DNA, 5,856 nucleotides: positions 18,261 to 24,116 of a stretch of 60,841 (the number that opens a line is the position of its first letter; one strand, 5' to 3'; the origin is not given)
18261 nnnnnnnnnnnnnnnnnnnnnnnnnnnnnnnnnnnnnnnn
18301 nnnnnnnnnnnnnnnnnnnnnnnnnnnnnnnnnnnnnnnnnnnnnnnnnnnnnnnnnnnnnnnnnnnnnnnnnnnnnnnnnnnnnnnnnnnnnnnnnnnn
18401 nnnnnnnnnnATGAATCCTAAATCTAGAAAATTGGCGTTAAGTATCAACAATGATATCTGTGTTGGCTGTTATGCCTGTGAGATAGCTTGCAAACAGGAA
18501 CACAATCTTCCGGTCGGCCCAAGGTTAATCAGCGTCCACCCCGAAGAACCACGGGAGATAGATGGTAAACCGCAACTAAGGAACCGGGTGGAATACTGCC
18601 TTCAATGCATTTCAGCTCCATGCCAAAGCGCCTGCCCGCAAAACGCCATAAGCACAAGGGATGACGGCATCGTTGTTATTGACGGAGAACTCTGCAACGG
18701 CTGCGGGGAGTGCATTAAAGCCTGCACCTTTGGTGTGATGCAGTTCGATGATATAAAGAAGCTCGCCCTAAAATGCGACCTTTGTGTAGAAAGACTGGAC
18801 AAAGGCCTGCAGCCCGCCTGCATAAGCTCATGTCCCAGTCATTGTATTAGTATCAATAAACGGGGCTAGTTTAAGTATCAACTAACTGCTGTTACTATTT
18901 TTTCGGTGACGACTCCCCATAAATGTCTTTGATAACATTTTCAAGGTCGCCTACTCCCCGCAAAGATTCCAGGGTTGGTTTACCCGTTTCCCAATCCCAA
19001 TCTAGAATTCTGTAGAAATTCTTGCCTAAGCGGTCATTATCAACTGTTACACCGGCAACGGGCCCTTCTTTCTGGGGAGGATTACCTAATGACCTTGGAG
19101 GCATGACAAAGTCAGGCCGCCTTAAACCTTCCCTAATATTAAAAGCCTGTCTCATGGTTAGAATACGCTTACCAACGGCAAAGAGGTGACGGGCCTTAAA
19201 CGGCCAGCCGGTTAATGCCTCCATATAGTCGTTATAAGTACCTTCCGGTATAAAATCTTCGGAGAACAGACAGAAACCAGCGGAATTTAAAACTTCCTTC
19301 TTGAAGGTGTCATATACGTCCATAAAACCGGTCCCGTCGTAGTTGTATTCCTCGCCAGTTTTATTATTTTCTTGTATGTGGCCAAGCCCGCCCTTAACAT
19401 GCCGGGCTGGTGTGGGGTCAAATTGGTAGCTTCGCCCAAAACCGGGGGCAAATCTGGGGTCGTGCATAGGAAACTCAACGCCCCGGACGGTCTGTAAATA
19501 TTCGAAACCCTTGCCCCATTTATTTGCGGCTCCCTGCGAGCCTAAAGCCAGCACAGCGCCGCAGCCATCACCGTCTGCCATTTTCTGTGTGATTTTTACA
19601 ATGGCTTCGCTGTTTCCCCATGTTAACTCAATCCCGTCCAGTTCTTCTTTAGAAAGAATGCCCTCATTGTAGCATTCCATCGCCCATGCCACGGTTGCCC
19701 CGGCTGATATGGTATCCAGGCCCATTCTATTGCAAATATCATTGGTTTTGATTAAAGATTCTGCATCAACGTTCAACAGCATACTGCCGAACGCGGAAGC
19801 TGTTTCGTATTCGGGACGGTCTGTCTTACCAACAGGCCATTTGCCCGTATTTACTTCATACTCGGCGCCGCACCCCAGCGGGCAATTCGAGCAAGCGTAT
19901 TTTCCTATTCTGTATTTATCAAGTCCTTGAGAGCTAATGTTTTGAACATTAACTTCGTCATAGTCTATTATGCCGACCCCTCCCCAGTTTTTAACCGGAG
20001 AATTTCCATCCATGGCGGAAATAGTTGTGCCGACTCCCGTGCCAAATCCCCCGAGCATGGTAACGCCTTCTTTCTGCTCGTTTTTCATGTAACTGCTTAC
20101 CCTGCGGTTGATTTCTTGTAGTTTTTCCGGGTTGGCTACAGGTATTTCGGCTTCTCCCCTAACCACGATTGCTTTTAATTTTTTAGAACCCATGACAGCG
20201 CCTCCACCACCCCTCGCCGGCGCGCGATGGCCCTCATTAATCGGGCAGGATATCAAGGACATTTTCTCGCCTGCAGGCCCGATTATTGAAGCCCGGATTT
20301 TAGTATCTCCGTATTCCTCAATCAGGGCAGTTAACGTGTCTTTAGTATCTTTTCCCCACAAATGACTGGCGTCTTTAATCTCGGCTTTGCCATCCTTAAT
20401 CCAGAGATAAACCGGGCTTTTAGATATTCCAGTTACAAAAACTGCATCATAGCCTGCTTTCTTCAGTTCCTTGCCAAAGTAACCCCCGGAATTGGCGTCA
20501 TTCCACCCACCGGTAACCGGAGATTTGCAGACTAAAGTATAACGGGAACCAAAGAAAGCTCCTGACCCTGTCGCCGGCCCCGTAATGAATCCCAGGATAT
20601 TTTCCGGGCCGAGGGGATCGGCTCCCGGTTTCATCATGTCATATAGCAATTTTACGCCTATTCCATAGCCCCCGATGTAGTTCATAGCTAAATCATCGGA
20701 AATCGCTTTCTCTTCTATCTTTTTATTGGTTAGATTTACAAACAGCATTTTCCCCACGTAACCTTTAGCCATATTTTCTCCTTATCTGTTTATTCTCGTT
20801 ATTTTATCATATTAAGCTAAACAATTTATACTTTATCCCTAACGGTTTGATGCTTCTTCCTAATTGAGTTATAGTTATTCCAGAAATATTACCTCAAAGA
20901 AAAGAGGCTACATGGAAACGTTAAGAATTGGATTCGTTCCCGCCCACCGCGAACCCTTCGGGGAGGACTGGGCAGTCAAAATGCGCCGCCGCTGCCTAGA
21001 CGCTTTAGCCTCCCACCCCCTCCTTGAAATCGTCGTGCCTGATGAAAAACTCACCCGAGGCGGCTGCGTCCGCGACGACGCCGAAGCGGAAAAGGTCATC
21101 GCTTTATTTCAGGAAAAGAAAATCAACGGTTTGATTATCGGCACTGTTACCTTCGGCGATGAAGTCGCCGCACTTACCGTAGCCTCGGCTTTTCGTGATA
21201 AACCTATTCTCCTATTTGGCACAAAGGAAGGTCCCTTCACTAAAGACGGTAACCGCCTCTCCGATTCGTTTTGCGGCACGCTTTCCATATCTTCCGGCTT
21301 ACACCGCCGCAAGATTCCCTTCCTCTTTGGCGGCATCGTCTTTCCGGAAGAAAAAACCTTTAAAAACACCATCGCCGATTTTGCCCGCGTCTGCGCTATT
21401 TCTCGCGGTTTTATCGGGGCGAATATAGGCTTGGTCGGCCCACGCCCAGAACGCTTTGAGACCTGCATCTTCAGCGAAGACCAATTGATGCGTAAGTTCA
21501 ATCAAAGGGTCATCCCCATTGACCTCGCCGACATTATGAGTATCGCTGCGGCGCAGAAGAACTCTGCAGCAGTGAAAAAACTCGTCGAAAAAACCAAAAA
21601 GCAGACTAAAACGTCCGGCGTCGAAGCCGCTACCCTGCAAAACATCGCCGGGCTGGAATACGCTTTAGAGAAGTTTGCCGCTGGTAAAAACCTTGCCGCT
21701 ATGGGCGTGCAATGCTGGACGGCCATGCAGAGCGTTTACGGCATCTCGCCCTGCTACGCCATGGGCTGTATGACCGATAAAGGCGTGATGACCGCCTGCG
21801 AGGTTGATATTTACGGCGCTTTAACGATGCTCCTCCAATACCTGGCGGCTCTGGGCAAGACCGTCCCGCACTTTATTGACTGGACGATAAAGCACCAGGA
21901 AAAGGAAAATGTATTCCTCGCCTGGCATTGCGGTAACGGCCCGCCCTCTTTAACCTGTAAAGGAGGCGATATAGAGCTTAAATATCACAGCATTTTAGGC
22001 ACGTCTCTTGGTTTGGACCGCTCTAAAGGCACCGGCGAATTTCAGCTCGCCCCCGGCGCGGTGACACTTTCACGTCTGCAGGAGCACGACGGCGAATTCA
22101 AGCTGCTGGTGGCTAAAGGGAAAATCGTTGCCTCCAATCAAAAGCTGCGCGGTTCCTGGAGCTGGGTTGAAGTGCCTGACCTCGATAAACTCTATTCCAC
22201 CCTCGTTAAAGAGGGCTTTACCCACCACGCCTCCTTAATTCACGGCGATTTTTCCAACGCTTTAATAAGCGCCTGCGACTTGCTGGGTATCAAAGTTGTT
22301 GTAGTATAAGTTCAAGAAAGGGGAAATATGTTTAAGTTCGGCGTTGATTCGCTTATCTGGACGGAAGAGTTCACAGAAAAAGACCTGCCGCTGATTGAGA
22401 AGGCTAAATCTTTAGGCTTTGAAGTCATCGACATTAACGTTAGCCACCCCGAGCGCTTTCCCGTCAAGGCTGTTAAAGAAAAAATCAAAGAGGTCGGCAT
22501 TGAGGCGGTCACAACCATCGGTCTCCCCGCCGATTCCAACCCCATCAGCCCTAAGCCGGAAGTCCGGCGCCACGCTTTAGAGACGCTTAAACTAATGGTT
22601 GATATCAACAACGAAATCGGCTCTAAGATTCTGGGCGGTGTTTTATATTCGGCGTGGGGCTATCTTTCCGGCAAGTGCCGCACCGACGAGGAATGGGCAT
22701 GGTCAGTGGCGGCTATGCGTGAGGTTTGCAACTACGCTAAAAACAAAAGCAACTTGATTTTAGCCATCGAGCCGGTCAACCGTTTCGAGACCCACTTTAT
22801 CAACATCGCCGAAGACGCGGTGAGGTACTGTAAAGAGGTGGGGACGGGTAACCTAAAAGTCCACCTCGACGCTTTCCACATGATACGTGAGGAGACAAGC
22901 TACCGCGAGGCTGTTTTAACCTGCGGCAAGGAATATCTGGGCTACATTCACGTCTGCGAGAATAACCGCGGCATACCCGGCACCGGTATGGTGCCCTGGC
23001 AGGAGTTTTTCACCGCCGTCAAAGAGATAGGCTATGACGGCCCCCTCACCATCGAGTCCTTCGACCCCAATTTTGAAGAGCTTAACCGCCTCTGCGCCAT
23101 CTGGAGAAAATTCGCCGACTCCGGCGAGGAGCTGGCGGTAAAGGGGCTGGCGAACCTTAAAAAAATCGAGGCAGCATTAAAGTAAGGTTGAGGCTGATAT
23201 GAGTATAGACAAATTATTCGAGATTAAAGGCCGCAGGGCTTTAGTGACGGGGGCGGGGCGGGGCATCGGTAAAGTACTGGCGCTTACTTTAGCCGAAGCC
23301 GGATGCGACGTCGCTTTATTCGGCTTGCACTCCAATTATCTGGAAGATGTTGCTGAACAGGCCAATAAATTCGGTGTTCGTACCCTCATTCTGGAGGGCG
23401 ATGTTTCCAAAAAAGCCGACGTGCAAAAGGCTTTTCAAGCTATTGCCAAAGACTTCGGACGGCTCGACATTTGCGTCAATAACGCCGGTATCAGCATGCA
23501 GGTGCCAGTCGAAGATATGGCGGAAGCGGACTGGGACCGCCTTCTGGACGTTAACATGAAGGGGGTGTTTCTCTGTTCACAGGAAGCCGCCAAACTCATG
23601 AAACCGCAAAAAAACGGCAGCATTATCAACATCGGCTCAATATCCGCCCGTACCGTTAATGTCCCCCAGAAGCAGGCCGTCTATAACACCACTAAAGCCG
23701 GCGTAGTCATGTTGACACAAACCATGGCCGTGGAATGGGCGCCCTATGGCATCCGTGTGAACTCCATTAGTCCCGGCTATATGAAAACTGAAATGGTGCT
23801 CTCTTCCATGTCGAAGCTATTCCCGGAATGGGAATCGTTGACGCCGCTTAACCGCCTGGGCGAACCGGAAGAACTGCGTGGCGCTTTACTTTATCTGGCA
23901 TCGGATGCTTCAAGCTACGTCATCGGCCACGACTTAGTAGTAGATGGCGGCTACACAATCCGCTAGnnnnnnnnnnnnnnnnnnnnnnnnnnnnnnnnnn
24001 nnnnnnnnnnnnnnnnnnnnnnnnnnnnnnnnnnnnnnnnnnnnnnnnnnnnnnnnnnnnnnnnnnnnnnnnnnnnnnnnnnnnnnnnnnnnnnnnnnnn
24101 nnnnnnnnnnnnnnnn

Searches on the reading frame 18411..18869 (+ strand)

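Call 3: search_protein_families(library=pfam, proteins=[window:18411-18869:+])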
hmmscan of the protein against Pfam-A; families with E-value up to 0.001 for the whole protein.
window:18411-18869:+ (152 aa): 10 families
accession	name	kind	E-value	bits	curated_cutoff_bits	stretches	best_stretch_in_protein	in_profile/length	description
PF13247.11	Fer4_11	-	2.6e-19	69.7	26.2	1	61-150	8-99/100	4Fe-4S dicluster domain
PF12838.12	Fer4_7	-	1e-10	42.3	27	1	63-109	2-52/52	4Fe-4S dicluster domain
PF00037.32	Fer4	-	7.4e-10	38.7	21.1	1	88-109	1-22/24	4Fe-4S binding domain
PF12837.12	Fer4_6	-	2.1e-08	34.1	25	1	87-109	1-23/24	4Fe-4S binding domain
PF13187.11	Fer4_9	-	1.5e-07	31.7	27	1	62-108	1-50/52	4Fe-4S dicluster domain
PF13237.11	Fer4_10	-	5.1e-07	30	25.5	1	59-105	5-52/53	4Fe-4S dicluster domain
PF25160.1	LdpA_Fe-S-bd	-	1.6e-06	28.2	27.6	1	68-111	6-44/49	LdpA Fe-S cluster-binding domain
PF12797.12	Fer4_2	-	1.6e-06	28.1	24.5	1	87-106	2-21/22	4Fe-4S binding domain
PF14697.11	Fer4_21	-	0.0004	20.9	35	0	61-106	6-52/59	4Fe-4S dicluster domain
PF12800.12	Fer4_4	-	0.0007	20.2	24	0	93-108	2-17/17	4Fe-4S binding domain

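Call 4: search_protein_families(library=ncbifam, proteins=[window:18411-18869:+])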
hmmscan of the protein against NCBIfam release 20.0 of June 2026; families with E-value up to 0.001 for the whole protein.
window:18411-18869:+ (152 aa): 46 families (the best 25 are shown)
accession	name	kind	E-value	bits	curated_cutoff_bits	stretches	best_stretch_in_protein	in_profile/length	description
TIGR02951.1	DMSO_dmsB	equivalog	1e-26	93.9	214.1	1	11-147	5-149/161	DMSO/selenate family reductase complex B subunit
NF011569.0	PRK14993.1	equivalog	2.8e-24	85.9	416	1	5-142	41-179/244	tetrathionate reductase subunit TtrB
TIGR03149.1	cyt_nit_nrfC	equivalog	7.4e-23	81.1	377.6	1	4-146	35-179/225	cytochrome c nitrite reductase Fe-S protein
NF041715.1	arsenate_red_ArrB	equivalog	6.8e-21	74.9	450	2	7-114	2-108/233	arsenate respiratory reductase iron-sulfur subunit ArrB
NF009451.0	PRK12809.1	equivalog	1.3e-20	73.3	1154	1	14-146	9-134/639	formate-dependent uric acid utilization protein YgfT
TIGR03478.1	DMSO_red_II_bet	subfamily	2.5e-20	72.7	480.7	1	62-145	130-214/321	DMSO reductase family type II enzyme, iron-sulfur subunit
NF009408.0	PRK12769.1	equivalog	3.2e-20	71.8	1003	1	13-147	8-143/659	formate-dependent uric acid utilization protein AegA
NF038355.1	FDH3_beta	equivalog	6.1e-20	72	240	1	10-121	5-112/180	formate dehydrogenase FDH3 subunit beta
TIGR01582.1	FDH-beta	equivalog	9.6e-20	70.8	334.7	1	60-149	90-180/283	formate dehydrogenase subunit beta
NF045715.1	sulf_resp_HmcB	equivalog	1.2e-18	67.2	420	1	61-151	105-198/307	sulfate respiration complex iron-sulfur protein HmcB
NF045797.1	DsrO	equivalog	8.9e-18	64.6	200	1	5-144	41-196/235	sulfate reduction electron transfer complex DsrMKJOP subunit DsrO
NF042979.1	EthbenzDh_ebdB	equivalog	3.4e-17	62.3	740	1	61-144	151-235/354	ethylbenzene dehydrogenase subunit beta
NF008134.0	PRK10882.1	equivalog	5.6e-17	61.8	263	1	62-147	112-204/329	hydrogenase 2 operon protein HybA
NF007658.0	PRK10330.1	equivalog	1e-15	57.7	260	1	14-148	9-154/181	electron transport protein HydN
TIGR01660.1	narH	equivalog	2.7e-12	45.9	524.05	1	62-141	182-262/492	nitrate reductase subunit beta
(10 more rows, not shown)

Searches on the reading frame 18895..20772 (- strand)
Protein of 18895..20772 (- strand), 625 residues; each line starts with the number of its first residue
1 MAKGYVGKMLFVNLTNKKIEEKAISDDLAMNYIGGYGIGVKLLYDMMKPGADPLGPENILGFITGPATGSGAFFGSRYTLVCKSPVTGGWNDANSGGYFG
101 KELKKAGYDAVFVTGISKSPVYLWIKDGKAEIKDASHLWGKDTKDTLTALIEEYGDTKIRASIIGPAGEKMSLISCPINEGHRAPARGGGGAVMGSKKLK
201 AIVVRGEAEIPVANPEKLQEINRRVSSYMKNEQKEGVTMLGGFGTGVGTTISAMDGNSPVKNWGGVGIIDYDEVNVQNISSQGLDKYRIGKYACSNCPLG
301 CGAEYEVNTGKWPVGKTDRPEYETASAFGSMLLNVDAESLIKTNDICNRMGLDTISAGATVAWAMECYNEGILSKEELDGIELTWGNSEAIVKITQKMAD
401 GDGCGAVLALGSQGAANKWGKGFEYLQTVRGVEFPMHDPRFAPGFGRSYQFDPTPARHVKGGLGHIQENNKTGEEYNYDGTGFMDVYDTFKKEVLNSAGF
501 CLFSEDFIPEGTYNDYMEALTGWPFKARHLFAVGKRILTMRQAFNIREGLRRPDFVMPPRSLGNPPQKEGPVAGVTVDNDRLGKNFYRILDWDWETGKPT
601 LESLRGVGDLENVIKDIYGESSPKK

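Call 3: search_protein_families(library=pfam, proteins=[window:18895-20772:-])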
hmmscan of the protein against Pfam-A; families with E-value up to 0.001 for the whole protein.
window:18895-20772:- (625 aa): 2 families
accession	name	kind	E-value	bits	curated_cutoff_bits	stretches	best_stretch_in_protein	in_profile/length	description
PF01314.23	AFOR_C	-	3.3e-94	316.6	27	1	232-605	10-381/385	Aldehyde ferredoxin oxidoreductase, domains 2 & 3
PF02730.20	AFOR_N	-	7.7e-75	251.4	29.8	1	7-206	1-198/199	Aldehyde ferredoxin oxidoreductase, N-terminal domain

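Call 4: search_protein_families(library=ncbifam, proteins=[window:18895-20772:-])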
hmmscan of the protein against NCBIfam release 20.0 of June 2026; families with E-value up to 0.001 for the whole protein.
window:18895-20772:- (625 aa): 2 families
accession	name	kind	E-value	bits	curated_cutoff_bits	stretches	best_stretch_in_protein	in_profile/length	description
NF007354.0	PRK09849.1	equivalog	2.6e-60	204.8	868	1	1-226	4-227/703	aldehyde ferredoxin oxidoreductase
NF040818.1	GAPOR_Arch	equivalog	1e-08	34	1300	1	9-378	5-409/654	glyceraldehyde-3-phosphate:ferredoxin oxidoreductase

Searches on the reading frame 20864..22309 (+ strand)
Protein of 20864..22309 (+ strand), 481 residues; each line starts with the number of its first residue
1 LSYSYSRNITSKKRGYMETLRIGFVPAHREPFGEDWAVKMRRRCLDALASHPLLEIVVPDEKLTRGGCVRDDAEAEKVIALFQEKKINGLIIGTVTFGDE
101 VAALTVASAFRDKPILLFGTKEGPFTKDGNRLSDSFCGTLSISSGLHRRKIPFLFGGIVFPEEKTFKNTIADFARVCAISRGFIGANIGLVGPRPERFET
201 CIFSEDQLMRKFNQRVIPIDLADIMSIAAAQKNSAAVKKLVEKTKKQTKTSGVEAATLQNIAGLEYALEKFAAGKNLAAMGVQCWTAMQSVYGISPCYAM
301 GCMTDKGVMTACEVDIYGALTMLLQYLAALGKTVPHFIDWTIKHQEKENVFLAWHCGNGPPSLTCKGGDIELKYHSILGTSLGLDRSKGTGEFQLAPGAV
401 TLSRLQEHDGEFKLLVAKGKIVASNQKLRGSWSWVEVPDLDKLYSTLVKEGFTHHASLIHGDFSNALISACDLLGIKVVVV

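Call 30: search_protein_families(library=pfam, proteins=[window:20864-22309:+])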
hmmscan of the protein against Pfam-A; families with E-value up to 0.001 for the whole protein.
window:20864-22309:+ (481 aa): 2 families
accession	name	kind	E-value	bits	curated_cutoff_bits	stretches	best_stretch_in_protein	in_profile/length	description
PF02952.23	Fucose_iso_C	-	4e-15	56.1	29.3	1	355-479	3-140/143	L-fucose isomerase, C-terminal domain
PF11762.14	Arabinose_Iso_C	-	0.00059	20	25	0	339-476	7-143/144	L-arabinose isomerase C-terminal domain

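Call 65: search_protein_families(library=ncbifam, proteins=[window:20864-22309:+], max_evalue=1e-10)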
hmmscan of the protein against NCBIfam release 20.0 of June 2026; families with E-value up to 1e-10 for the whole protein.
window:20864-22309:+ (481 aa): 1 family
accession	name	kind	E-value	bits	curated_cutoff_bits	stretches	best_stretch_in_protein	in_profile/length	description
NF048012.1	SlpQosIsomSftI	equivalog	9.5e-44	149.8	700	1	22-480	4-442/443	sulfoquinovose isomerase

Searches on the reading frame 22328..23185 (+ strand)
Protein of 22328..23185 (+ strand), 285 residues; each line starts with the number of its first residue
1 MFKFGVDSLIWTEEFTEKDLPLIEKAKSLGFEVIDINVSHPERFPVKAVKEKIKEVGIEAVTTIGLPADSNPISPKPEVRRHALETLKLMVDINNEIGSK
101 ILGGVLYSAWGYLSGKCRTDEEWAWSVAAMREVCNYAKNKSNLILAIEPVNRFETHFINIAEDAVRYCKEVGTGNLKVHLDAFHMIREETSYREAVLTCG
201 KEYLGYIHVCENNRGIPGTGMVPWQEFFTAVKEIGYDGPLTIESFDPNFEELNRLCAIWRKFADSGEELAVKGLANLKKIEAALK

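Call 30: search_protein_families(library=pfam, proteins=[window:22328-23185:+])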
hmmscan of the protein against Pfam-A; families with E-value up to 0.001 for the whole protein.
window:22328-23185:+ (285 aa): 1 family
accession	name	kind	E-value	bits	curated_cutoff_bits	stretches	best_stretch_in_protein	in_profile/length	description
PF01261.30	AP_endonuc_2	-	1.6e-39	136.6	31.1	1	23-275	1-244/249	Xylose isomerase-like TIM barrel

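Call 65: search_protein_families(library=ncbifam, proteins=[window:22328-23185:+], max_evalue=1e-10)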
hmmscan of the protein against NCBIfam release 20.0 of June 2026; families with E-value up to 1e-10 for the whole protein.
window:22328-23185:+ (285 aa): 6 families
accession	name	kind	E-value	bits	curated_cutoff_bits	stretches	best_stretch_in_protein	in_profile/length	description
NF051856.1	PsicseEpim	equivalog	6.1e-55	187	300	1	3-268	2-269/287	D-psicose 3-epimerase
NF041099.2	keto_glucon_epim_IolO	equivalog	3.1e-35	121.8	300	1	23-244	27-246/269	5-keto-L-gluconate epimerase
TIGR03234.1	OH-pyruv-isom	equivalog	7.1e-17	61.6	353.45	1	15-243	11-239/254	hydroxypyruvate isomerase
NF007444.0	PRK09997.1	equivalog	1.6e-13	50.7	465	1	128-243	124-240/258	hydroxypyruvate isomerase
NF007360.0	PRK09856.1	equivalog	5.6e-11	42.5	305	0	26-245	22-249/276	fructoselysine 3-epimerase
NF009688.0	PRK13209.1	subfamily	7.5e-11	41.5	317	0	48-263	61-273/286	L-ribulose-5-phosphate 3-epimerase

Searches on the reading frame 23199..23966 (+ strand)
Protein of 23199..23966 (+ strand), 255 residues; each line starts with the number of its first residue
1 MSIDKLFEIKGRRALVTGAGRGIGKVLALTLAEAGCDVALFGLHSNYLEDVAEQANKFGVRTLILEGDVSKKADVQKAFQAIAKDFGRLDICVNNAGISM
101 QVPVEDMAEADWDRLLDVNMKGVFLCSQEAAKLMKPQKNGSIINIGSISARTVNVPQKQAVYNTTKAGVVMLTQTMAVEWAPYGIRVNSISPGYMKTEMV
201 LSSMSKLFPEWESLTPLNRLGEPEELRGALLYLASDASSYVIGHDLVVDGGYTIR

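Call 30: search_protein_families(library=pfam, proteins=[window:23199-23966:+])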
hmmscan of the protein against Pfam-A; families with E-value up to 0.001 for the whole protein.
window:23199-23966:+ (255 aa): 4 families
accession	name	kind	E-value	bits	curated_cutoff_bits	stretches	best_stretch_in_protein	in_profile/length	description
PF13561.12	adh_short_C2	-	7.8e-71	238.8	27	1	18-253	1-236/236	Enoyl-(Acyl carrier protein) reductase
PF00106.31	adh_short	-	1.5e-58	197.9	26.6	1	14-202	3-189/195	short chain dehydrogenase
PF08659.16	KR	-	2e-12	47.9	22.6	1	15-164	4-151/180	KR domain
PF23441.1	SDR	-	2.6e-05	24.2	27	1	71-204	76-203/258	SDR-like rossmann domain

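Call 65: search_protein_families(library=ncbifam, proteins=[window:23199-23966:+], max_evalue=1e-10)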
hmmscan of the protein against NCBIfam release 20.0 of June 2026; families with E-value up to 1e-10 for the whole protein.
window:23199-23966:+ (255 aa): 220 families (the best 25 are shown)
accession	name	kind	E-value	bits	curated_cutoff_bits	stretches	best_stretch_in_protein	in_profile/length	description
NF004774.0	PRK06114.1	equivalog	1e-76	257.7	360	1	4-253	9-260/262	SDR family oxidoreductase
NF006070.0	PRK08213.1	subfamily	3.7e-74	249.5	279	1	2-254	3-258/259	gluconate 5-dehydrogenase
NF004522.0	PRK05867.1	equivalog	1.5e-72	244.4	447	1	1-254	1-254/255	SDR family oxidoreductase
NF005559.1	PRK07231.1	subfamily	1.5e-68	231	215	1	9-253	2-248/249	glucose 1-dehydrogenase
NF004198.0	PRK05653.1-3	equivalog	1.8e-67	227.4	296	1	10-253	6-247/248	3-oxoacyl-ACP reductase FabG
TIGR01830.1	3oxo_ACP_reduc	equivalog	2.3e-64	217.4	297.75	1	14-251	1-237/239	3-oxoacyl-[acyl-carrier-protein] reductase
NF005309.0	PRK06841.1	subfamily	6.9e-64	215.8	286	1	2-255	6-255/255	GolD/DthD family dehydrogenase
NF004791.0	PRK06138.1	equivalog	7.5e-63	212.2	312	1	9-254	3-251/252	SDR family oxidoreductase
NF005446.0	PRK07035.1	equivalog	1.7e-62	211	373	1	3-254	3-255/255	SDR family oxidoreductase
NF005067.0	PRK06484.1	equivalog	1.1e-60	205.7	713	1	8-253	6-252/524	short chain dehydrogenase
NF004778.0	PRK06124.1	equivalog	1.3e-60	204.9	303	1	2-255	2-255/256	SDR family oxidoreductase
NF005711.0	PRK07523.1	subfamily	1.5e-60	204.9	413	1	5-253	4-252/255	SDR family oxidoreductase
NF009466.0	PRK12826.1-2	subfamily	2.3e-59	200.9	222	1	11-253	3-245/248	3-oxoacyl-ACP reductase FabG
NF004818.0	PRK06172.1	equivalog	5.1e-59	199.6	336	1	8-253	4-251/253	SDR family oxidoreductase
NF052558.1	MBtsdlDhBudC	equivalog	3.6e-58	197.1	270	1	11-253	3-242/250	meso-2,3-butanediol dehydrogenase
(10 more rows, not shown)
